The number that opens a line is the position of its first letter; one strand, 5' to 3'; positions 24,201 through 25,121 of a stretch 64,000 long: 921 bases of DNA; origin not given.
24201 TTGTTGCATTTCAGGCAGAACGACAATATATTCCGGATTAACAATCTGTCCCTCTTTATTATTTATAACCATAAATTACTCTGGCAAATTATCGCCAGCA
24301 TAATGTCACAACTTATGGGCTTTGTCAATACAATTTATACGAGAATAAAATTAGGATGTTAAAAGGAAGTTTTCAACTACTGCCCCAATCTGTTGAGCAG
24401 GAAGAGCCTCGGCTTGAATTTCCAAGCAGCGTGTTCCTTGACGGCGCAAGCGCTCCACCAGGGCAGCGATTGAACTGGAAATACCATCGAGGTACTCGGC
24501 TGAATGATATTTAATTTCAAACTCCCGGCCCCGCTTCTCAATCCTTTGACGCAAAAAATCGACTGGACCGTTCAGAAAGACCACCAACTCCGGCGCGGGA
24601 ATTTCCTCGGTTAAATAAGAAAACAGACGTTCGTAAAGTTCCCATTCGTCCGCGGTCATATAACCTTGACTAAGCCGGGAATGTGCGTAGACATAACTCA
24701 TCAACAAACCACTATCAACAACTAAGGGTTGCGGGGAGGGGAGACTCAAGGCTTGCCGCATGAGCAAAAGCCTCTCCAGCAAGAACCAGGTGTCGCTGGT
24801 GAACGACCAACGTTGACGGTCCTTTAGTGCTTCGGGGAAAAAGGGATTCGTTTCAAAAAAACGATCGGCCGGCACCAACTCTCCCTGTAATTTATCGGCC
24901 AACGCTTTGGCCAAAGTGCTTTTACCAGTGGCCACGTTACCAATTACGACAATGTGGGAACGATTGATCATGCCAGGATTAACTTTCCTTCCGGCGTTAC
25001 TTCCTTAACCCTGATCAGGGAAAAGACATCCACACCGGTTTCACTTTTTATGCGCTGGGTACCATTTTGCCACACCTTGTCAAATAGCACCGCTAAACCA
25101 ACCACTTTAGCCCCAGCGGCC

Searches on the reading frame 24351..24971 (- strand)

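Call 89: search_protein_families(library=pfam, proteins=[window:24351-24971:-], max_evalue=0.001)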
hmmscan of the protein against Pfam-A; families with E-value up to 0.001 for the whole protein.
window:24351-24971:- (206 aa): 6 families
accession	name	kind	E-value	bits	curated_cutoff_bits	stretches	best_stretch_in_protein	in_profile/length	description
PF01712.25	dNK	-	1.6e-23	84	27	1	7-176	1-171/203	Deoxynucleoside kinase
PF13521.12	AAA_28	-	5.1e-06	27.2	27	1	7-103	2-98/164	AAA domain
PF13238.12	AAA_18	-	8.8e-06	26.6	29.4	1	7-116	1-108/128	AAA domain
PF13671.12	AAA_33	-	1.5e-05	25.8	27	1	7-150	2-121/143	AAA domain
PF02223.23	Thymidylate_kin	-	0.00064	19.9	27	0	16-172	8-163/185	Thymidylate kinase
PF13401.12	AAA_22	-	0.00087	20.1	27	0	4-35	5-33/130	AAA domain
